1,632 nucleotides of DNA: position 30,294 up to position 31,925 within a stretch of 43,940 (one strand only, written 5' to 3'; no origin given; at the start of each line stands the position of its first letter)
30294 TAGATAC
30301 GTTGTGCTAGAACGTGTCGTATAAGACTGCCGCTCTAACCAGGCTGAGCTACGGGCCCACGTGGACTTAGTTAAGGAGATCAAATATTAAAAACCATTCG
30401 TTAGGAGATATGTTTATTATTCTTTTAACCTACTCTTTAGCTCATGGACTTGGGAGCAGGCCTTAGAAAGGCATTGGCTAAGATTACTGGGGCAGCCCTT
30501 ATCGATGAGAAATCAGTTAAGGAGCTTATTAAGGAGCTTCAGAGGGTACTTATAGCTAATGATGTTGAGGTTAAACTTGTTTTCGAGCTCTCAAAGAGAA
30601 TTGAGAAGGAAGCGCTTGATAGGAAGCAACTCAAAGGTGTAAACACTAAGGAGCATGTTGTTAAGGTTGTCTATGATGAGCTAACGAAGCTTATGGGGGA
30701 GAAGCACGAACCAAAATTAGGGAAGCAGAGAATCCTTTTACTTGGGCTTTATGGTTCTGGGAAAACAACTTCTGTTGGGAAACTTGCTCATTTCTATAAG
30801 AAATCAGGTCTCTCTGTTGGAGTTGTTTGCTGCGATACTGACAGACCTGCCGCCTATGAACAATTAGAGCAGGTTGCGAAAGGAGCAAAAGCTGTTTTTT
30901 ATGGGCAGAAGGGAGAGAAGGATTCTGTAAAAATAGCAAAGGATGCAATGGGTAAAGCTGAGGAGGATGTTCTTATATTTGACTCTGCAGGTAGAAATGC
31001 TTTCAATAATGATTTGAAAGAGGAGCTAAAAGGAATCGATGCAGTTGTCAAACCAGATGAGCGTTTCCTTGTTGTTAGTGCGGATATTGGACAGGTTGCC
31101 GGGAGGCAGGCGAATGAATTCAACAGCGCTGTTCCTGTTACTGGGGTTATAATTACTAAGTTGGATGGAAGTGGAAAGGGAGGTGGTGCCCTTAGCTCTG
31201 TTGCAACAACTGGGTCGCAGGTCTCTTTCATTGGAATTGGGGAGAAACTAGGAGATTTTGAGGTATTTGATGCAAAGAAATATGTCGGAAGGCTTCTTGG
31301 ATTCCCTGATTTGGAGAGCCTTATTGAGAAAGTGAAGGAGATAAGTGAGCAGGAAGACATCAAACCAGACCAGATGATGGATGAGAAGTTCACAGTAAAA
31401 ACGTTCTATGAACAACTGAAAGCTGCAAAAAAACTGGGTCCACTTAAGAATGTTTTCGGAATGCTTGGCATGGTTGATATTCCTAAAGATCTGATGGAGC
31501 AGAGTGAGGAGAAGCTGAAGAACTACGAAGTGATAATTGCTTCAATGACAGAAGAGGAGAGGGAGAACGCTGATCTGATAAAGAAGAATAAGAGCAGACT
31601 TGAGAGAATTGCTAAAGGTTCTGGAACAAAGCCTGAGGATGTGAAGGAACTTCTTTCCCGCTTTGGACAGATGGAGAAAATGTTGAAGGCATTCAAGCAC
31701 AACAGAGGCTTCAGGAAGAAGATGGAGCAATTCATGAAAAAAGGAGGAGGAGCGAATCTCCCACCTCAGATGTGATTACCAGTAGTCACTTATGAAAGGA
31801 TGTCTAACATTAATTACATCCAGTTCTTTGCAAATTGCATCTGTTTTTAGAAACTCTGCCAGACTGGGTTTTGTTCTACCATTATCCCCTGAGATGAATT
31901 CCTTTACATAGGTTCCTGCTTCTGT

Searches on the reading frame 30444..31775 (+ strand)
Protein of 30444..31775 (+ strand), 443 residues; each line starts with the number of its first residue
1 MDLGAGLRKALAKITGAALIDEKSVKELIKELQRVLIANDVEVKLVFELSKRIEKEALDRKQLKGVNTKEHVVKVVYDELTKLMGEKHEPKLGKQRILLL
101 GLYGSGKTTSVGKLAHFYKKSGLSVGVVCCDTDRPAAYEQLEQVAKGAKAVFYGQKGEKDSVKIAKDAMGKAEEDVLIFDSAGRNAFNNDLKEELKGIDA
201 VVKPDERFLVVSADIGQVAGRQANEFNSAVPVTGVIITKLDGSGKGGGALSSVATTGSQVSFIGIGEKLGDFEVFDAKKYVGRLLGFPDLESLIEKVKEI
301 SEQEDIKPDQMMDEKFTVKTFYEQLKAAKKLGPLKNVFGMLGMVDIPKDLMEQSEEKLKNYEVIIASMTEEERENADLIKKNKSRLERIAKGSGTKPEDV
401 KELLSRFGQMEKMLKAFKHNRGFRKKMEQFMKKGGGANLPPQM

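Call 13: search_protein_families(library=pfam, proteins=[window:30444-31775:+])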
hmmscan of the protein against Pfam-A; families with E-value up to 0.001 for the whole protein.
window:30444-31775:+ (443 aa): 4 families
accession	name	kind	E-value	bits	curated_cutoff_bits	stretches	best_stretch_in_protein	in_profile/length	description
PF00448.28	SRP54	-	5.9e-61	206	22.7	1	96-286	3-196/196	SRP54-type protein, GTPase domain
PF02978.25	SRP_SPB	-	1e-28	99.9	27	1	315-414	1-91/91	Signal peptide binding domain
PF02881.24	SRP54_N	-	7.8e-15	55.3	22.4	1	3-80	1-75/75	SRP54-type protein, helical bundle domain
PF01656.29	CbiA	-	2.1e-05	24.9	25.4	1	104-245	9-88/125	CobQ/CobB/MinD/ParA nucleotide binding domain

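Call 14: find_encoding_contigs(protein=window:30444-31775:+, flank=10000, max_places=10)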
Protein window:30444-31775:+ (443 aa): no gene with exactly this product is on record in the collection.

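Call 15: find_homologous_proteins(query=window:30444-31775:+, max_evalue=1e-50)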
Query window:30444-31775:+ (443 aa): 5175 proteins with E <= 1e-50 among 8000 candidates; the best 120 are listed.
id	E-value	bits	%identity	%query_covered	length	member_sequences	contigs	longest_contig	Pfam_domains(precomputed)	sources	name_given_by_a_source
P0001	1.1e-278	942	100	100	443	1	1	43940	PF02881.25,PF02978.27,PF01656.30,PF00448.29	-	-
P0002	3.2e-233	793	84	99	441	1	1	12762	PF02881.25,PF02978.27,PF01656.30,PF13401.13,PF00448.29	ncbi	ncbi:MAG: signal recognition particle receptor subunit alpha [Candidatus Micrarchaeota archaeon]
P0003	4.3e-233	792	83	99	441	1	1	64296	PF02881.25,PF02978.27,PF01656.30,PF13401.13,PF00448.29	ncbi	-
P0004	5.0e-232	789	82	99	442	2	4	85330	PF02881.25,PF02978.27,PF01656.30,PF00448.29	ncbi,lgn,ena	-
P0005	8.6e-231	785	82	99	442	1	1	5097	PF02881.25,PF02978.27,PF01656.30,PF00448.29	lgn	-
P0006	3.6e-230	783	81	99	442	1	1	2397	PF02881.25,PF02978.27,PF01656.30,PF00448.29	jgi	jgi:signal recognition particle subunit SRP54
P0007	4.6e-230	782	83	99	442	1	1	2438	PF02881.25,PF02978.27,PF01656.30,PF00448.29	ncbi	ncbi:MAG: signal recognition particle receptor subunit alpha [Candidatus Micrarchaeota archaeon]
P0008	9.5e-194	663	82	83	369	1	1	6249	PF02978.27,PF01656.30,PF13401.13,PF00448.29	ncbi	ncbi:MAG: signal recognition particle protein Srp19, partial [Candidatus Micrarchaeota archaeon]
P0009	2.2e-187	642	67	99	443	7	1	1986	PF02881.25,PF02978.27,PF00448.29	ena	-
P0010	7.2e-186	637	67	98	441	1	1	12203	PF02881.25,PF02978.27,PF00448.29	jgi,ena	-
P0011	1.9e-185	635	66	97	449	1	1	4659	PF02881.25,PF02978.27,PF13401.13,PF00448.29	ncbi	-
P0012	2.5e-184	632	67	99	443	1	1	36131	PF02881.25,PF02978.27,PF01656.30,PF00448.29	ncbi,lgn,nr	ncbi:MAG: signal recognition particle receptor subunit alpha [Candidatus Burarchaeum sp.]|nr:signal 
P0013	4.3e-184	631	68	99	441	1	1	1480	PF02881.25,PF02978.27,PF01656.30,PF00448.29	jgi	jgi:signal recognition particle subunit SRP54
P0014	1.3e-183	629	80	81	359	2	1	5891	PF02978.27,PF01656.30,PF00448.29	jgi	jgi:signal recognition particle subunit SRP54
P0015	2.2e-183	629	66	99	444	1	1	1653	PF02881.25,PF02978.27,PF00448.29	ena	-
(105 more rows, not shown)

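Call 17: find_encoding_contigs(protein=P0003, flank=10000, max_places=3)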
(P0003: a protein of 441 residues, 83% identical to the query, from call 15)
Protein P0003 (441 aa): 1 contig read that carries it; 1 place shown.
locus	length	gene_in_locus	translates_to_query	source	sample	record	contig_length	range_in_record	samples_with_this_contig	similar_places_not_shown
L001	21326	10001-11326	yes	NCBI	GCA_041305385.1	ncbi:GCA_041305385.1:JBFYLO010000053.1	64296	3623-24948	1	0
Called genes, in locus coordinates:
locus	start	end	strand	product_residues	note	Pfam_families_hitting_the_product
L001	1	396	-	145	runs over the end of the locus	PF01198:Ribosomal_L31e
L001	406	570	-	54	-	PF00832:Ribosomal_L39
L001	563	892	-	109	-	PF01984:dsDNA_bind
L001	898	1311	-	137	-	PF01090:Ribosomal_S19e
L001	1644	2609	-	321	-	PF12802:MarR_2 (faint), PF12840:HTH_20 (faint), PF13404:HTH_AsnC-type, PF13412:HTH_24, PF13545:HTH_Crp_2 (faint), PF22451:NirdL-like_HTH (faint), PF13404:HTH_AsnC-type, PF13412:HTH_24, +1 more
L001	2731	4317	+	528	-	-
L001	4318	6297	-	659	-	-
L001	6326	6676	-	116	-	PF04032:Rpr2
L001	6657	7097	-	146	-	-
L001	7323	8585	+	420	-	PF01637:ATPase_2 (faint), PF13173:AAA_14, PF13635:DUF4143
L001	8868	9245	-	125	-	-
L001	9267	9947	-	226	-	-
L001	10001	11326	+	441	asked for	PF02881:SRP54_N, PF13401:AAA_22 (faint), PF00448:SRP54, PF01656:CbiA (weak), PF02978:SRP_SPB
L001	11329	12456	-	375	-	PF22023:Pus10_THUMP_arc, PF21238:Pus10_C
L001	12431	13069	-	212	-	PF01982:CTP-dep_RFKase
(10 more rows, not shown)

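Call 18: find_encoding_contigs(protein=P0004, flank=10000, max_places=4)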
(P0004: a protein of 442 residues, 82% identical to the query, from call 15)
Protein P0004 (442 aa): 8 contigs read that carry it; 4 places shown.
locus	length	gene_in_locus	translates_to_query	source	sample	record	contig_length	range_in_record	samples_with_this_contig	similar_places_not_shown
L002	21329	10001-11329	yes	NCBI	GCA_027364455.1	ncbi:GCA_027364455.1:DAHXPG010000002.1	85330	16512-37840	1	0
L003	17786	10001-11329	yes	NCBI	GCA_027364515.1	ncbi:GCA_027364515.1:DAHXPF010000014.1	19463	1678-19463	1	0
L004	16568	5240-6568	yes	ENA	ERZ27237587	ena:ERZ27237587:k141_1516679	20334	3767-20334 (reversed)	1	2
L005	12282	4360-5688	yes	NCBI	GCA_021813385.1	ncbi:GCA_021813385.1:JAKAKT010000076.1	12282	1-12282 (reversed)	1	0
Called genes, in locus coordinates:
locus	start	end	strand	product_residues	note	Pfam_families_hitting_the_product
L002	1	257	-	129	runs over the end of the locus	PF01894:YjbQ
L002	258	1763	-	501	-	PF02881:SRP54_N, PF00448:SRP54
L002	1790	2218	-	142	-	PF01920:Prefoldin_2 (faint), PF02996:Prefoldin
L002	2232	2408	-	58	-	PF01775:Ribosomal_L18A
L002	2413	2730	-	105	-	PF01588:tRNA_bind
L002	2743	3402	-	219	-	PF01912:eIF-6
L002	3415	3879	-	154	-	PF01198:Ribosomal_L31e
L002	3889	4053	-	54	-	PF00832:Ribosomal_L39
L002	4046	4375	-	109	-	PF01984:dsDNA_bind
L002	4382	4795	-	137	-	PF01090:Ribosomal_S19e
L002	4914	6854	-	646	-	-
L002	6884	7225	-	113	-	PF04032:Rpr2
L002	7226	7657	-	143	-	-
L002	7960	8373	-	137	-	-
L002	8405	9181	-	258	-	-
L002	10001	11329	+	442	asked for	PF01656:CbiA (faint), PF02881:SRP54_N, PF00448:SRP54, PF02978:SRP_SPB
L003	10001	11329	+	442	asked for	PF01656:CbiA (faint), PF02881:SRP54_N, PF00448:SRP54, PF02978:SRP_SPB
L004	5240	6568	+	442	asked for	PF01656:CbiA (faint), PF02881:SRP54_N, PF00448:SRP54, PF02978:SRP_SPB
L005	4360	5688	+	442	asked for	PF01656:CbiA (faint), PF02881:SRP54_N, PF00448:SRP54, PF02978:SRP_SPB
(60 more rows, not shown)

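Call 19: find_encoding_contigs(protein=P0002, flank=10000, max_places=3)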
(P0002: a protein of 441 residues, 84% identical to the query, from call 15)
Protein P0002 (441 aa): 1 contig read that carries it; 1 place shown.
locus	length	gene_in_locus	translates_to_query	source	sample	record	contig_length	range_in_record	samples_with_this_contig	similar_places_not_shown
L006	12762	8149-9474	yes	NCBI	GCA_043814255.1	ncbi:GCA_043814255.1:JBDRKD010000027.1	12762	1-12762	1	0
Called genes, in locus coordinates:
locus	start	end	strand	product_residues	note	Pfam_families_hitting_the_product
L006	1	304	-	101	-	PF01964:ThiC_Rad_SAM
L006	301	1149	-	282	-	PF20143:NAD_kinase_C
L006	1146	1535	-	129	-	PF01894:YjbQ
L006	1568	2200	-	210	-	-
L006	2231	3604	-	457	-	PF02881:SRP54_N, PF25199:nSTAND_NTPase5 (faint), PF20720:nSTAND3 (faint), PF00448:SRP54, PF13207:AAA_17 (weak)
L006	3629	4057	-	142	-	PF01920:Prefoldin_2 (faint), PF02996:Prefoldin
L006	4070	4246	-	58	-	PF01775:Ribosomal_L18A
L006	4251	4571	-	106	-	PF01588:tRNA_bind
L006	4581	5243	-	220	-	PF01912:eIF-6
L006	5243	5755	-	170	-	PF01198:Ribosomal_L31e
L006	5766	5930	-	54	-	PF00832:Ribosomal_L39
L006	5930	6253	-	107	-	PF01984:dsDNA_bind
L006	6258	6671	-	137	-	PF01090:Ribosomal_S19e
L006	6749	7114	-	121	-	PF04032:Rpr2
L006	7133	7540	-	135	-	-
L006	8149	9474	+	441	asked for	PF02881:SRP54_N, PF13401:AAA_22 (faint), PF00448:SRP54, PF01656:CbiA (weak), PF02978:SRP_SPB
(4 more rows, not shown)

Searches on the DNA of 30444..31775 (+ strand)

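Call 45: build_rna_model(alignment_id=A1, structure=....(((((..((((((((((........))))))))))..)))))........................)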
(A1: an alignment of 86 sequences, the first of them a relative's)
Model R1 built from alignment A1 (86 sequences, 70 columns); structure: as given.
model positions 59; base pairs 15; branch points 0; effective number of sequences 4.44; information 0.946 bits per position. Calibrated on 0.2 Mb of random sequence (short: E-values are rough).
structure used (alignment columns):
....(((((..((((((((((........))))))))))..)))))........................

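Call 46: search_with_rna_model(model_id=R1, sources=[window, L001, L002, L006], max_evalue=10, show_alignments=0)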
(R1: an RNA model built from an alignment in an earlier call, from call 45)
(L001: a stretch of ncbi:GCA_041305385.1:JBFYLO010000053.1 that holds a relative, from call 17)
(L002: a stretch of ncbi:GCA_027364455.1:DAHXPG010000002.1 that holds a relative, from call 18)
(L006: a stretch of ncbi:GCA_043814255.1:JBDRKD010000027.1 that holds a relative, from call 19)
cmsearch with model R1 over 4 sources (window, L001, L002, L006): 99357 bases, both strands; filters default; matches with E-value up to 10: 19.
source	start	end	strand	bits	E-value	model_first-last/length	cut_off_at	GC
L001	17168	17226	-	70.5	2.5e-13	1-59/59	no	0.39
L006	7742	7800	-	67.5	1.2e-12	1-59/59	no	0.34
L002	7770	7829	-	66.6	1.8e-12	1-59/59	no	0.4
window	37526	37583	+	61.7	2.2e-11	1-59/59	no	0.41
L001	20361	20420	-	61.2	2.9e-11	1-59/59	no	0.33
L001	8627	8684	-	32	8.6e-05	1-59/59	no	0.36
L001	17193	17215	+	24.8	0.0035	12-34/59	no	0.26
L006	7767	7789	+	23.9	0.0054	12-34/59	no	0.3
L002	7795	7818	+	23.7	0.006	12-34/59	no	0.42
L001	20385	20409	+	22.1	0.013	12-34/59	no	0.28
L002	19691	19738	-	15.3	0.44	1-59/59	no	0.27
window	37537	37558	-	14.3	0.73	12-34/59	no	0.36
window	18602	18624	-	13.2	1.3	1-59/59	no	0.3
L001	8653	8676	+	13.1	1.4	12-35/59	no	0.29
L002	19713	19729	+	12.1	2.2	15-31/59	no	0.18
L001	9334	9378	-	11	3.9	1-59/59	no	0.42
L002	19746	19773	+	9.2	10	14-32/59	no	0.32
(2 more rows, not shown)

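Call 47: search_with_rna_model(model_id=R1, sources=[L007, L008, L009, L010, L011, L012, L013, L014, L015, L017, L018, L019, L020, L021, L022, L024, L025, L026, L027, L028, L029, L031, L032, L033, L034, L035, L036, L037, L038, L039, L040, L041, L042, L043, L044, L045, L047, L048, L049, L050, L051, L052, L053, L054, L055, L056, L057, L058, L059, L060, L061, L062, L063, L064, L066, L067, L068, L069, L070, L071, L073, L074, L075, L076, L077, L078, L079, L080, L081, L082, L083, L084, L085, L086, L088, L089, L090, L091, L092, L093, L094, L095, L096, L098, L099, L100, L101, L102, L103, L104, L105, L106, L107, L108, L109, L110, L112, L113, L114, L115], max_evalue=0.001)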
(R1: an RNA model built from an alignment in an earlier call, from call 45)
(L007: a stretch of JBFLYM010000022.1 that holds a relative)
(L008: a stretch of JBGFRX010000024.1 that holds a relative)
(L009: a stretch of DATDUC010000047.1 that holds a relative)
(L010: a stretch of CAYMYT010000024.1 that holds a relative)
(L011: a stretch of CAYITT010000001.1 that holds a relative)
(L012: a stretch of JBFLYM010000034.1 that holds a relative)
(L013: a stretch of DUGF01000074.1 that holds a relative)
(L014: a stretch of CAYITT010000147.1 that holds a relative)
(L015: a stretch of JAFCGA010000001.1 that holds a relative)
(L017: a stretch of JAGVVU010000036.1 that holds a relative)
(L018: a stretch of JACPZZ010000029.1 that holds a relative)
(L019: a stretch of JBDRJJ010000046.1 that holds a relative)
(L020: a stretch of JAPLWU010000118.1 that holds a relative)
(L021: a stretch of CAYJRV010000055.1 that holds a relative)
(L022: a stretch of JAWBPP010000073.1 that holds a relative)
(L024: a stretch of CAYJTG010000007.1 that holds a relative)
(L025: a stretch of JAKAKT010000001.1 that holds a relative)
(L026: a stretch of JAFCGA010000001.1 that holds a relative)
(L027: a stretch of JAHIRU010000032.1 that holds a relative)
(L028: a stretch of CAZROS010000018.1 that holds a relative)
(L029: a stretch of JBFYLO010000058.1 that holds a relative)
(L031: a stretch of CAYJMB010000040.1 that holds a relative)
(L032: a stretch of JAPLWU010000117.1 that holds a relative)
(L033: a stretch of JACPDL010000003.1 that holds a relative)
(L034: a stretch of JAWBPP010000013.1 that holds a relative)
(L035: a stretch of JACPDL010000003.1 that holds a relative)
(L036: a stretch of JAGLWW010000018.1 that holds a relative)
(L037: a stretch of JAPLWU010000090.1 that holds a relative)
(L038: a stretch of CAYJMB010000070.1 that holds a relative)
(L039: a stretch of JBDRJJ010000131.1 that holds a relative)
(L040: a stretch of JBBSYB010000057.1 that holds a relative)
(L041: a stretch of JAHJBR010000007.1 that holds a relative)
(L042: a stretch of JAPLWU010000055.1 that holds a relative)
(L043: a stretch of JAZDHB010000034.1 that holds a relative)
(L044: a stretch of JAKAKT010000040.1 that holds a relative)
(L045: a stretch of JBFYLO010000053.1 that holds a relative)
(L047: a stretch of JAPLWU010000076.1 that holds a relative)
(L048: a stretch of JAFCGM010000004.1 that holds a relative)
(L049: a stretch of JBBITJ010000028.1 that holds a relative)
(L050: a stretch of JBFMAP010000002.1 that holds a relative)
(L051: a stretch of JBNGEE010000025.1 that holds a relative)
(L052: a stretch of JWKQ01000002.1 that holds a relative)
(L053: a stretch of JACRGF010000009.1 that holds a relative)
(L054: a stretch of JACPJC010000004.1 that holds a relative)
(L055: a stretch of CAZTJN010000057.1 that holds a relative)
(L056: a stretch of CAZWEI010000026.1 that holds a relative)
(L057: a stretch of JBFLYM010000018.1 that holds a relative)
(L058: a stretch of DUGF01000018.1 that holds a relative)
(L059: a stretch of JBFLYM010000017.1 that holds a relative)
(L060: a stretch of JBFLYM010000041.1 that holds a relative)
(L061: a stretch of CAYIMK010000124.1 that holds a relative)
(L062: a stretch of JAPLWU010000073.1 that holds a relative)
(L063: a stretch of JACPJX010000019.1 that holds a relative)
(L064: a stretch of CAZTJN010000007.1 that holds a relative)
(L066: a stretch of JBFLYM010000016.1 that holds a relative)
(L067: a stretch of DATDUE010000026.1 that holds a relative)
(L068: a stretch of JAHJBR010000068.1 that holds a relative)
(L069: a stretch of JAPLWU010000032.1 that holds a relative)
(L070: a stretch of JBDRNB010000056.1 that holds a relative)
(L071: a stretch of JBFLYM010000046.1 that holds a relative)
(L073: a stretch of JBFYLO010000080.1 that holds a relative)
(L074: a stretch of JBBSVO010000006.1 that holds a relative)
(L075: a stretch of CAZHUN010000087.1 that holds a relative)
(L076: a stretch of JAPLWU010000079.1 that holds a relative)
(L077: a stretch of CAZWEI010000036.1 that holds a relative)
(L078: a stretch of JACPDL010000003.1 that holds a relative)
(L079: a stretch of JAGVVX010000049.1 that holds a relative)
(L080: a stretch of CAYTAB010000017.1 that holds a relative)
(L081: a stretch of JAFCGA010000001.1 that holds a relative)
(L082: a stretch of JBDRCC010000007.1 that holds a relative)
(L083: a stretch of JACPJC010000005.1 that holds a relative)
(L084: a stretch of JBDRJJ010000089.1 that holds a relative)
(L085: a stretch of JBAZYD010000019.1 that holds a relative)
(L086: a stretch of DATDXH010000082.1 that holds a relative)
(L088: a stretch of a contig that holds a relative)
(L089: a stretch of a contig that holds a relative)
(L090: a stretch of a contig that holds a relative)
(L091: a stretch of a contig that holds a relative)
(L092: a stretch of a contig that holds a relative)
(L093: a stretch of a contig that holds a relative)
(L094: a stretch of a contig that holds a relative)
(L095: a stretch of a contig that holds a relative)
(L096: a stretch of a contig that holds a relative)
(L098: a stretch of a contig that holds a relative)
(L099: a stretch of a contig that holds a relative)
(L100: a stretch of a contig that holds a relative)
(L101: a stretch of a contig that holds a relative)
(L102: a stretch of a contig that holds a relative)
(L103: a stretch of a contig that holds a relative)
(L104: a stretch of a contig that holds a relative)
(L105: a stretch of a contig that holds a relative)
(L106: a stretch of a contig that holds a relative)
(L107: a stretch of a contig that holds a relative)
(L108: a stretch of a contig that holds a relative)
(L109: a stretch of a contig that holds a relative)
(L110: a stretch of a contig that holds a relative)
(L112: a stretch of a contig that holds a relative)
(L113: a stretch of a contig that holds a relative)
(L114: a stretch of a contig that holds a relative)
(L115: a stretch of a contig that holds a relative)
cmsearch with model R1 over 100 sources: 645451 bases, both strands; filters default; matches with E-value up to 0.001: 122.
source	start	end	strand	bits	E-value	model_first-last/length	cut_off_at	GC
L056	7030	7088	-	75.8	1.1e-13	1-59/59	no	0.32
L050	5816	5874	-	75.8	1.1e-13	1-59/59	no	0.34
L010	2129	2187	-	74.9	1.7e-13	1-59/59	no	0.31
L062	7827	7885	+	74.8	1.8e-13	1-59/59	no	0.39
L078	3746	3804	+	74.8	1.8e-13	1-59/59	no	0.32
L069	2618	2676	+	74.8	1.9e-13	1-59/59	no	0.37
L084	600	658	-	74.5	2.1e-13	1-59/59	no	0.41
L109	5197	5255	+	74.2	2.5e-13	1-59/59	no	0.31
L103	1084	1142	-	74.1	2.6e-13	1-59/59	no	0.39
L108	4201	4259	+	73.8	3e-13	1-59/59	no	0.41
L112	330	389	+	73.7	3.1e-13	1-59/59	no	0.4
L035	2518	2576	+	73.4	3.7e-13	1-59/59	no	0.31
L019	1442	1502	-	73.4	3.8e-13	1-59/59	no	0.33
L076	5318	5378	-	73.3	3.9e-13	1-59/59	no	0.34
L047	3888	3948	-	73.1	4.4e-13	1-59/59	no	0.36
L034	645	704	+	73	4.5e-13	1-59/59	no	0.35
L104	3720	3778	-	72.9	4.7e-13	1-59/59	no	0.39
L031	255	315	+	72.6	5.5e-13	1-59/59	no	0.33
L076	7457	7515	-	72.4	6.1e-13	1-59/59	no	0.32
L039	4171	4228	+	71.6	9.4e-13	1-59/59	no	0.38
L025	6543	6600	-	71.6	9.5e-13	1-59/59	no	0.4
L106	571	629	-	71.5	9.9e-13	1-59/59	no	0.31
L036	450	508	-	71.2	1.2e-12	1-59/59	no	0.34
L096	6644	6703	+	71.1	1.2e-12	1-59/59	no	0.38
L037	2110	2167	+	70.9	1.4e-12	1-59/59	no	0.41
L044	2592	2652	+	70.8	1.4e-12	1-59/59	no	0.31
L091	1014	1073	-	70.7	1.4e-12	1-59/59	no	0.35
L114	4790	4848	-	70.5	1.6e-12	1-59/59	no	0.39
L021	5728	5786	-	70.5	1.6e-12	1-59/59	no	0.32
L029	1073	1130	+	70.4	1.7e-12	1-59/59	no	0.4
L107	3080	3137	-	70.1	2.1e-12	1-59/59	no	0.36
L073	4755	4814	-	69.9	2.3e-12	1-59/59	no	0.4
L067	1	59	-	69.9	2.3e-12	1-59/59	no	0.36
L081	6552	6611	-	69.8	2.3e-12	1-59/59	no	0.4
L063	4572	4629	+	69.7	2.4e-12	1-59/59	no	0.31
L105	2627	2682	-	69.4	2.9e-12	1-59/59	no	0.34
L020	3222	3277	+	69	3.5e-12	1-56/59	3'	0.34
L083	6387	6448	+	68.7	4.1e-12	1-59/59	no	0.34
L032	2314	2373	+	68.6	4.3e-12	1-59/59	no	0.38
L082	4331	4390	+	68.6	4.3e-12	1-59/59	no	0.4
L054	2390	2454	-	68.6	4.3e-12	1-59/59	no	0.29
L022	712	773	-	68.5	4.5e-12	1-59/59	no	0.45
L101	1299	1359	+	68.5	4.5e-12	1-59/59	no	0.36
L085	2401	2462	+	68.5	4.6e-12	1-59/59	no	0.42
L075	6380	6440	+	68.3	4.9e-12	1-59/59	no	0.36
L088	4991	5049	-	68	5.8e-12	1-59/59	no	0.32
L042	6463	6520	+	68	5.9e-12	1-59/59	no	0.38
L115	1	56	-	67.9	6.2e-12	1-56/59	3'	0.38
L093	38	96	-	67.8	6.6e-12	1-59/59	no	0.37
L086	2769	2826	+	67.1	9.3e-12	1-59/59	no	0.4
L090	2095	2154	+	66.6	1.2e-11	1-59/59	no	0.4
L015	328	387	+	66.1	1.5e-11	1-59/59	no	0.43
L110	62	119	+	66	1.6e-11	1-59/59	no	0.33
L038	1619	1676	-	66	1.6e-11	1-59/59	no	0.36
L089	3072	3132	-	65.8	1.8e-11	1-59/59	no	0.36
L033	2604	2660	+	65.7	1.9e-11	1-59/59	no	0.33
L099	1123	1184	+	65.7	1.9e-11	1-59/59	no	0.39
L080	775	833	-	65.6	2e-11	1-59/59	no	0.37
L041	1937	1999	+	65.5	2.1e-11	1-59/59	no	0.33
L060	6433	6496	+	65.4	2.2e-11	1-59/59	no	0.36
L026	7291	7350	-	65.3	2.4e-11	1-59/59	no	0.42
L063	3361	3417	+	64.6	3.4e-11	1-59/59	no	0.42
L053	5248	5311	-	64.1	4.4e-11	1-59/59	no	0.28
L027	4214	4272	+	64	4.5e-11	1-59/59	no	0.39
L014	2138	2197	-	63.2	6.7e-11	1-59/59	no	0.35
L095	4541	4598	+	62.3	1.1e-10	1-59/59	no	0.41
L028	7131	7191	-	61.9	1.3e-10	1-59/59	no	0.33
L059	132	194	+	61.3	1.8e-10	1-59/59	no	0.43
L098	7668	7725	+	61.1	2e-10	1-59/59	no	0.38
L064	6761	6818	+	60.9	2.2e-10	1-59/59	no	0.4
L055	2448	2505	-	60.8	2.3e-10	1-59/59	no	0.4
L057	128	191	+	60.2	3.1e-10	1-59/59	no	0.41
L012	843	906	+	60.2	3.1e-10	1-59/59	no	0.42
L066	3545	3608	-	60.2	3.1e-10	1-59/59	no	0.42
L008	167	233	-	60.2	3.1e-10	1-59/59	no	0.37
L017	3354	3411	+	60.1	3.4e-10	1-59/59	no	0.34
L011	3390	3446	+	59.9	3.6e-10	1-59/59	no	0.37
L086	1224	1282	+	59.5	4.4e-10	1-59/59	no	0.31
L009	3193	3250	-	59.4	4.8e-10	1-59/59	no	0.41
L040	7340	7397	-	59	5.8e-10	1-59/59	no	0.38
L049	6574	6638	+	58.6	7.1e-10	1-59/59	no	0.35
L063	3101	3156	+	58.3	8.2e-10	1-59/59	no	0.34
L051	687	743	+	58.3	8.4e-10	1-59/59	no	0.35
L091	742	799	-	58.2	8.6e-10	1-59/59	no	0.33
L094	3958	4021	-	58.2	8.8e-10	1-59/59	no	0.34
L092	4478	4540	-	56.8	1.8e-09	1-59/59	no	0.35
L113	437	494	+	56.5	2.1e-09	1-59/59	no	0.36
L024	3108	3166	-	56.4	2.1e-09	1-59/59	no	0.39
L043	3678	3737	-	55.3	3.8e-09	1-59/59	no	0.35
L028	7793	7845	+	54.7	5.2e-09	1-59/59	no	0.4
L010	4541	4595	-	53.2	1.1e-08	1-59/59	no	0.33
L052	5343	5406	-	52.1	2e-08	1-59/59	no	0.42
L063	3527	3582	+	50.8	3.8e-08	1-59/59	no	0.43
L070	612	668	-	47.5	2.1e-07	1-59/59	no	0.33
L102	1780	1837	-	46.9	2.8e-07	1-59/59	no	0.31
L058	5859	5916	+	46.8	3e-07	1-59/59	no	0.47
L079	436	491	+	46.7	3.1e-07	1-59/59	no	0.36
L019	3806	3864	-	45.1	7.2e-07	1-59/59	no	0.46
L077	217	270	+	44.7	8.4e-07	1-59/59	no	0.37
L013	6849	6906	+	44.6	8.9e-07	1-59/59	no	0.5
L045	1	42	-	43.9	1.3e-06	1-40/59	3'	0.31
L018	5746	5798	+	42.9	2.2e-06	1-59/59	no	0.3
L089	5076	5135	-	42.1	3.2e-06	1-59/59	no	0.52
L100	1441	1487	-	41.3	5e-06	1-59/59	no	0.3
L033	2250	2303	-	40.8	6.3e-06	1-59/59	no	0.33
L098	2185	2240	+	40.4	7.8e-06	1-59/59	no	0.43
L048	1155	1210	+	38.7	1.8e-05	1-59/59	no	0.29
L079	117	170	+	38.4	2.1e-05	1-59/59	no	0.35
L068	525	563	-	38.4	2.2e-05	5-41/59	no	0.31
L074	249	287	+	37.7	3.1e-05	5-41/59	no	0.38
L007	6134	6170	+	37.4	3.6e-05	5-41/59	no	0.41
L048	2100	2128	-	37.2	4e-05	9-37/59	no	0.31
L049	2257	2319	+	36.4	6.1e-05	1-59/59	no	0.37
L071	1915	1947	+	35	0.00012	8-38/59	no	0.27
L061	2443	2476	-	34.6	0.00015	8-38/59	no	0.32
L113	591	643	+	34.4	0.00017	1-59/59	no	0.45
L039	1231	1289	+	34.4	0.00017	1-59/59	no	0.37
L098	306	361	-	32.8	0.00037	1-59/59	no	0.36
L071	1248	1288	+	32.4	0.00046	5-41/59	no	0.32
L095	7382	7435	+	32.3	0.00047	1-59/59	no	0.3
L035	1721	1755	-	31.5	0.00074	6-40/59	no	0.34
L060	3687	3727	+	31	0.00095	5-41/59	no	0.37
